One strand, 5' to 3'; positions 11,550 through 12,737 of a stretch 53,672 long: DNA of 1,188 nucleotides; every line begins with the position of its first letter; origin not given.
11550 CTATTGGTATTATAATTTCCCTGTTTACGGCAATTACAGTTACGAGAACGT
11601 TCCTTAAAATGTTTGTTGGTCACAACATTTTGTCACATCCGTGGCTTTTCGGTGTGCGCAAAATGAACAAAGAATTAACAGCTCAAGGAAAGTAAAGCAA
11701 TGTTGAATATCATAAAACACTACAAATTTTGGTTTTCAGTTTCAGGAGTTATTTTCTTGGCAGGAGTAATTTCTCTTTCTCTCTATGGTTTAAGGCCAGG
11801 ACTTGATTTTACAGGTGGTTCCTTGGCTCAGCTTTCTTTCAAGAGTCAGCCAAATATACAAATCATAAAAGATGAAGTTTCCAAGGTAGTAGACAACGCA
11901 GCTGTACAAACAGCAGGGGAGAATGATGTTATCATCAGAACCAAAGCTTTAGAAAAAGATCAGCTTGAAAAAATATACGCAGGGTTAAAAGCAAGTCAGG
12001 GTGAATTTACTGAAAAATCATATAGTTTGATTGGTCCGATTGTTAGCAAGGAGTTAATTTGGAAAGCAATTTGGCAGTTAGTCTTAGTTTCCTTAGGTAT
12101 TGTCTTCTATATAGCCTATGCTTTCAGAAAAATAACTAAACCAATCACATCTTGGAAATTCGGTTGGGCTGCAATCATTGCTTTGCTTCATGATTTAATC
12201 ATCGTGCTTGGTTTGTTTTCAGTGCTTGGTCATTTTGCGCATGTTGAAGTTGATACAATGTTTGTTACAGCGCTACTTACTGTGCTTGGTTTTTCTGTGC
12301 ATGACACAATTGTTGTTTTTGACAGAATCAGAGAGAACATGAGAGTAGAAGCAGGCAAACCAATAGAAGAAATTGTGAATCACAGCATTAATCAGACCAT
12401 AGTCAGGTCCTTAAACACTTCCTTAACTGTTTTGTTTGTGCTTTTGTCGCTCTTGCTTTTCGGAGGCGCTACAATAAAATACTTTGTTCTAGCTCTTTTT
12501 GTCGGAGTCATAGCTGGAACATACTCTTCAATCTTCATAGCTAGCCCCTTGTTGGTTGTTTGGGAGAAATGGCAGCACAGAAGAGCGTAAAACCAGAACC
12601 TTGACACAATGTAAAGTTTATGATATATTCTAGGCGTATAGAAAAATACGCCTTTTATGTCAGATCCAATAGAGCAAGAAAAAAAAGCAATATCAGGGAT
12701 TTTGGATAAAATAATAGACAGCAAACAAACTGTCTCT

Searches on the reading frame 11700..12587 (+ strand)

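Call 90: search_protein_families(library=pfam, proteins=[window:11700-12587:+], max_evalue=0.001)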
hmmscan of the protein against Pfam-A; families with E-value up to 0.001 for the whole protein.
window:11700-12587:+ (296 aa): 2 families
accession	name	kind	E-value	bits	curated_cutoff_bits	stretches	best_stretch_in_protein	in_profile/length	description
PF02355.23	SecD_SecF_C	-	8e-59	198.7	20.5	1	96-290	6-188/189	Protein export membrane protein SecD/SecF, C-terminal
PF07549.19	Sec_GG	-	8.7e-06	25.5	20.3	1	24-49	1-26/28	SecD/SecF GG Motif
